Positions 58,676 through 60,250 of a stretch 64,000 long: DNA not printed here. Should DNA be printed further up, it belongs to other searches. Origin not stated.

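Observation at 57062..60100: RNR operon with the ATP-cone on the radical-generating subunit (NrdB) and none on NrdA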

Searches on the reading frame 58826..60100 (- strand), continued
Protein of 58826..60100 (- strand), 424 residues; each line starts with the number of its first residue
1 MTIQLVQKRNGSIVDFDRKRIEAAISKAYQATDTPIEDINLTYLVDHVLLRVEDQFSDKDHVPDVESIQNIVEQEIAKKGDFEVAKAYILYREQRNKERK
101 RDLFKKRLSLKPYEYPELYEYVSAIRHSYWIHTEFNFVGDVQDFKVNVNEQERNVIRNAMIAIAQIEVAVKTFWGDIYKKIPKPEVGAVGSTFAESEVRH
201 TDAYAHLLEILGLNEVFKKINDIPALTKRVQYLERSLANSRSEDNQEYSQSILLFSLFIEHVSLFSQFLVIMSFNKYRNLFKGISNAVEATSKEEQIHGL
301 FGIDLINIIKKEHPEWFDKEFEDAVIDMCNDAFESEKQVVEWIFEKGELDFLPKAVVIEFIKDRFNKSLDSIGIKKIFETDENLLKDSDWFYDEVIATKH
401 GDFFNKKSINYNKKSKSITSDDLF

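Call 16: find_homologous_proteins(query=window:58826-60100:-, max_evalue=1e-10)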
Query window:58826-60100:- (424 aa): 8000 proteins with E <= 1e-10 among 8000 candidates; the best 120 are listed.
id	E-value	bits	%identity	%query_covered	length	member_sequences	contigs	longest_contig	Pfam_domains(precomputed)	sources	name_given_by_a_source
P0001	1.2e-275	932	100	100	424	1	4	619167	PF00268.28,PF03477.22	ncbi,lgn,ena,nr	ncbi:MAG: ribonucleotide-diphosphate reductase subunit beta [Candidatus Nomurabacteria bacterium]|nr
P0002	1.6e-275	931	100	100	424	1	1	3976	PF00268.28,PF03477.22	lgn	-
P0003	2.5e-275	931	100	100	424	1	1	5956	PF00268.28,PF03477.22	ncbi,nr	ncbi:ribonucleotide-diphosphate reductase subunit beta [Candidatus Nomurabacteria bacterium]|nr:ribo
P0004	1.7e-234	796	84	100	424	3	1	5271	PF00268.28,PF03477.22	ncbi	-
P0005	4.9e-234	795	83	100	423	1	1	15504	PF00268.28,PF03477.22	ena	-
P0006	2.9e-233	792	83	100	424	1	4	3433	PF00268.28,PF03477.22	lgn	-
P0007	8.5e-233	791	83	100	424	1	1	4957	PF00268.28,PF03477.22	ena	-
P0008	1.3e-232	790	83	100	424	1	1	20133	PF00268.28,PF03477.22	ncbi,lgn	-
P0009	2.7e-232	789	82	100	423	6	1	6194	PF00268.28,PF03477.22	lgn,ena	-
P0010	3.5e-230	782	82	100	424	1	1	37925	PF00268.28,PF03477.22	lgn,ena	-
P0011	4.9e-229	778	81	100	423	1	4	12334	PF00268.28,PF03477.22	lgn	-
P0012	1.4e-226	770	81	100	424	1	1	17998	PF00268.28,PF03477.22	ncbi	-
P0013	1.7e-225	767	81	100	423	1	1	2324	PF00268.28,PF03477.22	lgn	-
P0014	3.8e-225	766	80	100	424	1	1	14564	PF00268.28,PF03477.22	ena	-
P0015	6.5e-225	765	81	100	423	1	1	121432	PF00268.28,PF03477.22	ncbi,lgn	-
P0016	1.0e-224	764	80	100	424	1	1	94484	PF00268.28,PF03477.22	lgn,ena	-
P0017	2.3e-224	763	81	100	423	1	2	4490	PF00268.28,PF03477.22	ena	-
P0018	2.5e-224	763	80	100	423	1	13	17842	PF00268.28,PF03477.22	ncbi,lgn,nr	ncbi:ribonucleotide-diphosphate reductase subunit beta [Candidatus Nomurabacteria bacterium]|nr:ribo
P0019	2.8e-224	763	79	100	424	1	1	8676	PF00268.28,PF03477.22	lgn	-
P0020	3.6e-224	762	80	100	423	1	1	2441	PF00268.28,PF03477.22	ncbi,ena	-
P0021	7.2e-224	761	80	100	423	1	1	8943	PF00268.28,PF03477.22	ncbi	-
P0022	9.3e-224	761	81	100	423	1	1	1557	PF00268.28,PF03477.22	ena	-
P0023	9.3e-224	761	80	100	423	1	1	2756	PF00268.28,PF03477.22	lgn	-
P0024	1.0e-223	761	80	100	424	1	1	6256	PF00268.28,PF03477.22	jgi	jgi:ribonucleoside-diphosphate reductase beta chain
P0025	1.1e-223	761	80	100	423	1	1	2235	PF00268.28,PF03477.22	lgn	-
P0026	1.1e-223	761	81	100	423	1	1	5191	PF00268.28,PF03477.22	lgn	-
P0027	1.3e-223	760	81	100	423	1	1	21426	PF00268.28,PF03477.22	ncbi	-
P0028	2.2e-223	760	80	100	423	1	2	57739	PF00268.28,PF03477.22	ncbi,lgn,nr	ncbi:MAG TPA: ribonucleotide-diphosphate reductase subunit beta [Candidatus Paceibacterota bacterium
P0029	2.3e-223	760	80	100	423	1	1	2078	PF00268.28,PF03477.22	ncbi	-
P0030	5.0e-223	759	79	100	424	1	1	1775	PF00268.28,PF03477.22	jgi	jgi:ribonucleoside-diphosphate reductase beta chain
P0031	8.4e-223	758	81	100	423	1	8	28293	PF00268.28,PF03477.22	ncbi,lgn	-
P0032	1.1e-222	757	80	100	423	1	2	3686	PF00268.28,PF03477.22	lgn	-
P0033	1.5e-222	757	79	100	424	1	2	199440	PF00268.28,PF03477.22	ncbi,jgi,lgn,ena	-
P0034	1.9e-222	757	80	100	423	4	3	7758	PF00268.28,PF03477.22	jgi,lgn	jgi:ribonucleoside-diphosphate reductase beta chain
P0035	2.1e-222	756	81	100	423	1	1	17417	PF00268.28,PF03477.22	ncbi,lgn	-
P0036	2.2e-222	756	78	100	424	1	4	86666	PF00268.28,PF03477.22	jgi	jgi:ribonucleoside-diphosphate reductase beta chain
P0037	4.1e-222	756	79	100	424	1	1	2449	PF00268.28,PF03477.22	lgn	-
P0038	4.7e-222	755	80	100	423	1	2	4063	PF00268.28,PF03477.22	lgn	-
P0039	4.9e-222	755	79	100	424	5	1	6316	PF00268.28,PF03477.22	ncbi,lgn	-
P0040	5.1e-222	755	79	100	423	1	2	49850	PF00268.28,PF03477.22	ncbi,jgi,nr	ncbi:MAG TPA: ribonucleotide-diphosphate reductase subunit beta [Candidatus Paceibacterota bacterium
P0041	5.7e-222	755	79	100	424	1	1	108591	PF00268.28,PF03477.22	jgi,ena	-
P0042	6.0e-222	755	80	100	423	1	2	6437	PF00268.28,PF03477.22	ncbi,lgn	-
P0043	6.3e-222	755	79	100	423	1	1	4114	PF00268.28,PF03477.22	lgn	-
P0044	6.6e-222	755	79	100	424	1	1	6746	PF00268.28,PF03477.22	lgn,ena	-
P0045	1.1e-221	754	80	100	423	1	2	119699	PF00268.28,PF03477.22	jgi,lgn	jgi:ribonucleoside-diphosphate reductase beta chain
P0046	1.1e-221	754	80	100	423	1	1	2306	PF00268.28,PF03477.22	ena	-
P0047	1.5e-221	754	80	100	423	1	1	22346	PF00268.28,PF03477.22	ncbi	-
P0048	1.5e-221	754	79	100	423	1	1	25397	PF00268.28,PF03477.22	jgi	jgi:ribonucleoside-diphosphate reductase beta chain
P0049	1.6e-221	754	79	100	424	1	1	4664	PF00268.28,PF03477.22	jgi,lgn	jgi:ribonucleoside-diphosphate reductase beta chain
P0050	1.6e-221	754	80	100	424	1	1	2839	PF00268.28,PF03477.22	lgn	-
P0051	1.7e-221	754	80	100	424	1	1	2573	PF00268.28,PF03477.22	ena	-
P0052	1.8e-221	753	80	100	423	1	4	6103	PF00268.28,PF03477.22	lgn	-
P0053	2.6e-221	753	79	100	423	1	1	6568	PF00268.28,PF03477.22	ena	-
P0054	2.9e-221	753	79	100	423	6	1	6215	PF00268.28,PF03477.22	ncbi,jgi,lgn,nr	ncbi:MAG TPA: ribonucleotide-diphosphate reductase subunit beta [Candidatus Paceibacterota bacterium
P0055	4.2e-221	752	80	100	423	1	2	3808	PF00268.28,PF03477.22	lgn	-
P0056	4.6e-221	752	80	100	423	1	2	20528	PF00268.28,PF03477.22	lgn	-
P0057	5.0e-221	752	80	100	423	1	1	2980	PF00268.28,PF03477.22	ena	-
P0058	5.2e-221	752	79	100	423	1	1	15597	PF00268.28,PF03477.22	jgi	jgi:ribonucleoside-diphosphate reductase beta chain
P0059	6.6e-221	752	79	100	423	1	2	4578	PF00268.28,PF03477.22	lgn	-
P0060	7.7e-221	751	80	100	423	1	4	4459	PF00268.28,PF03477.22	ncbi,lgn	-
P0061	8.1e-221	751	79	100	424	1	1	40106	PF00268.28,PF03477.22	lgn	-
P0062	8.4e-221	751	79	100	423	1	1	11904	PF00268.28,PF03477.22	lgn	-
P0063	8.5e-221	751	79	100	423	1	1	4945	PF00268.28,PF03477.22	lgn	-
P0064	9.7e-221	751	80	100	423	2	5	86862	PF00268.28,PF03477.22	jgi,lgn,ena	jgi:ribonucleoside-diphosphate reductase beta chain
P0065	9.9e-221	751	80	100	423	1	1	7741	PF00268.28,PF03477.22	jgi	jgi:ribonucleoside-diphosphate reductase beta chain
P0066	1.0e-220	751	79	100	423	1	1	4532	PF00268.28,PF03477.22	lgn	-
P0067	1.0e-220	751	79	100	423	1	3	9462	PF00268.28,PF03477.22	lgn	-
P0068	1.1e-220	751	79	100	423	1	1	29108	PF00268.28,PF03477.22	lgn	-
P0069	1.2e-220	751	79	100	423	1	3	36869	PF00268.28,PF03477.22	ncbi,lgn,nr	ncbi:MAG: ribonucleotide-diphosphate reductase subunit beta [Candidatus Pacebacteria bacterium]|nr:r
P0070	1.3e-220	751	79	100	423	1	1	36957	PF00268.28,PF03477.22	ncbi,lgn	-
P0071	1.4e-220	751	79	100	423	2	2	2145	PF00268.28,PF03477.22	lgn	-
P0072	1.5e-220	750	79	100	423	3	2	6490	PF00268.28,PF03477.22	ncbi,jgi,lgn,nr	ncbi:MAG: ribonucleoside-diphosphate reductase beta chain [Patescibacteria group bacterium]|jgi:ribo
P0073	1.5e-220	750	79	100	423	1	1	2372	PF00268.28,PF03477.22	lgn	-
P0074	1.5e-220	750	79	100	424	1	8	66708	PF00268.28,PF03477.22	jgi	jgi:ribonucleoside-diphosphate reductase beta chain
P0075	2.0e-220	750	82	97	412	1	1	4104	PF00268.28,PF03477.22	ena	-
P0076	2.1e-220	750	79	100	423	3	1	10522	PF00268.28,PF03477.22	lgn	-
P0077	3.0e-220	749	78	100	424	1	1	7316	PF00268.28,PF03477.22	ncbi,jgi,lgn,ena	jgi:ribonucleoside-diphosphate reductase beta chain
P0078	3.2e-220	749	79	100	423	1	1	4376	PF00268.28,PF03477.22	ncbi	-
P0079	3.7e-220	749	80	100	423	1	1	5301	PF00268.28,PF03477.22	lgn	-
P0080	3.8e-220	749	79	100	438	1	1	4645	PF00268.28,PF03477.22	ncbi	-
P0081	4.7e-220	749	79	100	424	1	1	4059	PF00268.28,PF03477.22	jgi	jgi:ribonucleoside-diphosphate reductase beta chain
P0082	5.3e-220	749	78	100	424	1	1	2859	PF00268.28,PF03477.22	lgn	-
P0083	5.3e-220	749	80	100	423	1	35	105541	PF00268.28,PF03477.22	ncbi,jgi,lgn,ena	jgi:ribonucleoside-diphosphate reductase beta chain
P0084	5.5e-220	749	79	100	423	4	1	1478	PF00268.28,PF03477.22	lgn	-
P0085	6.9e-220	748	78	100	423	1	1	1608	PF00268.28,PF03477.22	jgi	jgi:ribonucleoside-diphosphate reductase beta chain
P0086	8.4e-220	748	79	100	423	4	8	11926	PF00268.28,PF03477.22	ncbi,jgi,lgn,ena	jgi:ribonucleoside-diphosphate reductase beta chain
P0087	9.4e-220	748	81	97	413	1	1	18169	PF00268.28,PF03477.22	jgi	-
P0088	1.0e-219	748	78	100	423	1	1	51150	PF00268.28,PF03477.22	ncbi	-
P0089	1.0e-219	748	78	100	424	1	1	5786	PF00268.28,PF03477.22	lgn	-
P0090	1.3e-219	747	79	100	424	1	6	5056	PF00268.28,PF03477.22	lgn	-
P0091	1.9e-219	747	79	100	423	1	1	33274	PF00268.28,PF03477.22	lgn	-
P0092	2.3e-219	746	79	100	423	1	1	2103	PF00268.28,PF03477.22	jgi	-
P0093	2.7e-219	746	78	100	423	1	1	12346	PF00268.28,PF03477.22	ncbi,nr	ncbi:MAG: ribonucleotide reductase [Candidatus Nomurabacteria bacterium]|nr:ribonucleotide reductase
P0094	3.2e-219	746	79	100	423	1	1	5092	PF00268.28,PF03477.22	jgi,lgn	jgi:ribonucleoside-diphosphate reductase beta chain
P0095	3.8e-219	746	79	100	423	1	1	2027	PF00268.28,PF03477.22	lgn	-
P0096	3.9e-219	746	79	100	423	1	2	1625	PF00268.28,PF03477.22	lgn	-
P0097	5.6e-219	745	79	100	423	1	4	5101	PF00268.28,PF03477.22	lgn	-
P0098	6.4e-219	745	78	100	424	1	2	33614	PF00268.28,PF03477.22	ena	-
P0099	7.0e-219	745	78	100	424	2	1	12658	PF00268.28,PF03477.22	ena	-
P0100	7.1e-219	745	79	100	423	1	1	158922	PF00268.28,PF03477.22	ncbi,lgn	ncbi:MAG: ribonucleotide-diphosphate reductase subunit beta [bacterium]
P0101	9.5e-219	744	79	100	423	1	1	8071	PF00268.28,PF03477.22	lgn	-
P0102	1.0e-218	744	78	100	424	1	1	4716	PF00268.28,PF03477.22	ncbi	-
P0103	1.4e-218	744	79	100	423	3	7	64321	PF00268.28,PF03477.22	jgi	jgi:ribonucleoside-diphosphate reductase beta chain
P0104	1.6e-218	744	79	100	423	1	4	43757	PF00268.28,PF03477.22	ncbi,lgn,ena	-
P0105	1.6e-218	744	78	100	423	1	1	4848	PF00268.28,PF03477.22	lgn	-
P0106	1.7e-218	744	78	100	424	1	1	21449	PF00268.28,PF03477.22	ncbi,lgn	-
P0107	1.8e-218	744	77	100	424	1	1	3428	PF00268.28,PF03477.22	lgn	-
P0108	2.3e-218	743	79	100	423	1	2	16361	PF00268.28,PF03477.22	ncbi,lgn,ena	-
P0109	2.4e-218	743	79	100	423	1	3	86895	PF00268.28,PF03477.22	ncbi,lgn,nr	ncbi:MAG: ribonucleotide-diphosphate reductase subunit beta [Candidatus Pacebacteria bacterium]|nr:r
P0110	3.1e-218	743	78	100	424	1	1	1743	PF00268.28,PF03477.22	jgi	jgi:ribonucleoside-diphosphate reductase beta chain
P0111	3.2e-218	743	78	100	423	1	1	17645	PF00268.28,PF03477.22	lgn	-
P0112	3.7e-218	743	78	100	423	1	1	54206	PF00268.28,PF03477.22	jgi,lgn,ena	-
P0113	4.9e-218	742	79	100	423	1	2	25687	PF00268.28,PF03477.22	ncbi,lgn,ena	-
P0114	5.4e-218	742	80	99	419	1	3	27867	PF00268.28,PF03477.22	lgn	-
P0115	5.9e-218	742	79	100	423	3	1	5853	PF00268.28,PF03477.22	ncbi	-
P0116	6.5e-218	742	79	100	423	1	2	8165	PF00268.28,PF03477.22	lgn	-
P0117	7.9e-218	741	77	100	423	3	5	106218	PF00268.28,PF03477.22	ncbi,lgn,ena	-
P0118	1.1e-217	741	78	100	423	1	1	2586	PF00268.28,PF03477.22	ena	-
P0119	1.5e-217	741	78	100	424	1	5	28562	PF00268.28,PF03477.22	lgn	-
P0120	1.8e-217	740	78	100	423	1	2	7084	PF00268.28,PF03477.22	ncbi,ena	-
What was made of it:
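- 58826..60100 (-): nrdB: class Id (NrdBi) radical-generating subunit, 424 aa, ATP-cone + ferritin-like core + NrdA-binding tail. 100% identical to P0001, annotated Candidatus Nomurabacteria bacterium (call 16).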

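Call 17: find_encoding_contigs(protein=P0001, flank=10000, max_places=4)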
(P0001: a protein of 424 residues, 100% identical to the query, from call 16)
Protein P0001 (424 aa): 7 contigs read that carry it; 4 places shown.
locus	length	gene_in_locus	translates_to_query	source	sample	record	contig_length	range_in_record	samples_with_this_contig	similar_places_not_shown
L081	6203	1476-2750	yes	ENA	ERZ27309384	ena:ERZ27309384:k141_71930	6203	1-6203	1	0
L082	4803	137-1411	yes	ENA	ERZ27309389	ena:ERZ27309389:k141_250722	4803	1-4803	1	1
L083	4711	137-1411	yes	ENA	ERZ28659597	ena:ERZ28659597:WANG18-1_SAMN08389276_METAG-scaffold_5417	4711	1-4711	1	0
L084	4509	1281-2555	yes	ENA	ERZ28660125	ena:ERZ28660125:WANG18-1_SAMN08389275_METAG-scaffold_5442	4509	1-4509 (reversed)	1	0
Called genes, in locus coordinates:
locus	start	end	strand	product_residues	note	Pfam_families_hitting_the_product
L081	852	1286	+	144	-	PF02643:DUF192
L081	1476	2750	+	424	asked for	PF03477:ATP-cone, PF00268:Ribonuc_red_sm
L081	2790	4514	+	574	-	PF00317:Ribonuc_red_lgN (weak), PF02867:Ribonuc_red_lgC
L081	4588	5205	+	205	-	PF02517:Rce1-like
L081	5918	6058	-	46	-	-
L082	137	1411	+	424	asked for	PF03477:ATP-cone, PF00268:Ribonuc_red_sm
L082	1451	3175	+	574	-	PF00317:Ribonuc_red_lgN (weak), PF02867:Ribonuc_red_lgC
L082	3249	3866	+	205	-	PF02517:Rce1-like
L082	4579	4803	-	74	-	?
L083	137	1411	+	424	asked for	PF03477:ATP-cone, PF00268:Ribonuc_red_sm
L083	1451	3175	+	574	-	PF00317:Ribonuc_red_lgN (weak), PF02867:Ribonuc_red_lgC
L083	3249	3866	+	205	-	PF02517:Rce1-like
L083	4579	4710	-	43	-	?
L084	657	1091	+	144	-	PF02643:DUF192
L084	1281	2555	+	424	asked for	PF03477:ATP-cone, PF00268:Ribonuc_red_sm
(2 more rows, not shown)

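Call 25: search_protein_representatives(protein=window:58826-60100:-)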
Query: 424 residues. Proteins with E-value up to 0.001 (for the whole library): 3555; up to 1e-10: 893; up to 1e-30: 248. The best 150 are listed.
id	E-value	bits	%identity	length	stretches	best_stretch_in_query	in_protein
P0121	2.9e-193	658.9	72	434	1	6-424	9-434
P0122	3.1e-125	434.9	53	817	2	6-295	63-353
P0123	2.3e-121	422.1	70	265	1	160-424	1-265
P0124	2.7e-119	415.3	51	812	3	6-203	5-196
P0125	3.4e-118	411.6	59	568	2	195-424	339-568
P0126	5.7e-118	410.9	55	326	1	100-424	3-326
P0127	2.5e-117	408.8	48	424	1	4-424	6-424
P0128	1.8e-111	389.5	56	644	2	197-424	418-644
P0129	7.2e-109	380.9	51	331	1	103-424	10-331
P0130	4.7e-108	378.3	54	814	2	188-424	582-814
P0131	2.4e-106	372.7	46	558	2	196-424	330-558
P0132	5.0e-106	371.6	42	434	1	4-424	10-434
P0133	4.6e-104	365.1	53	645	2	103-297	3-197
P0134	1.7e-103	363.2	53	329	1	97-424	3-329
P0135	1.7e-103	363.2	44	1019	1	6-420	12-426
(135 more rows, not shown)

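Call 48: predict_structure(alignment_id=A1)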
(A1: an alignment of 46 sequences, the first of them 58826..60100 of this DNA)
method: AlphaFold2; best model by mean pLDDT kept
length: 424 residues; sequences in the alignment: 46
mean_pLDDT: 69.9   pTM: 0.62
mean pLDDT of the five models: 69.9, 66.4, 55.5, 49.8, 49.5
residues with pLDDT >= 90: 51; 70-90: 195; 50-70: 91; < 50: 87
segments of 3 or more residues with pLDDT < 50: 98-146, 183-193, 398-424
pLDDT, mean of each block of 10 residues (from residue 1): 77 85 82 83 90 79 83 79 69 54 28 39 42 38 60 89 78 65 44 53 64 74 79 70 71 76 87 79 63 68 70 82 86 92 94 95 89 88 90 55 28 31 38
secondary structure, 60 per line:
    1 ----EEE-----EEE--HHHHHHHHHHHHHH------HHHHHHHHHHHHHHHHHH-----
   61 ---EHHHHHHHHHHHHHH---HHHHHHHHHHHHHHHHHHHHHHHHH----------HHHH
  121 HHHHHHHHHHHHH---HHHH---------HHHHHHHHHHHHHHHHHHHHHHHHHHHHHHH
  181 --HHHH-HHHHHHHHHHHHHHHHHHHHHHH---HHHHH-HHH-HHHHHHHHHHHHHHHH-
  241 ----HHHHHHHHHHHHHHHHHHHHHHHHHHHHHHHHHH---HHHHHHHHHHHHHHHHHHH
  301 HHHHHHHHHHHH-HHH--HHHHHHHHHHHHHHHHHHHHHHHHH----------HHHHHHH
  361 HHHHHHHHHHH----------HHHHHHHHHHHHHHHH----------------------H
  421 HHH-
elements in order: E5-7 E13-15 H18-31 H38-55 H65-78 H82-106 H117-133 H137-140 H150-180 H183-186 H188-210 H214-218 H224-239 H245-278 H282-312 H319-343 H354-371 H382-397 H420-423
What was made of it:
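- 59813..60085 (-): ATP-cone domain of NrdB (residues 6-96 by Pfam; the functional domain is about residues 1-103). The AF2 model shows a beta-hairpin (E5-7, E13-15) plus four helices, with 10-residue block-mean pLDDT of 69-90, mostly about 80 (call 48).
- On ATP-cone (PF03477), two-nucleotide type: The AF2 model has E5-7, E13-15, H18-31, H38-55, H65-78 and H82-106, with block-mean pLDDT of 69-90 over residues 1-90 (call 48).
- The AF2 model gives the cone fold at roughly pLDDT 80 (call 48). The AF2 model is only moderate overall (mean pLDDT 69.9, from a shallow alignment) (call 48).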
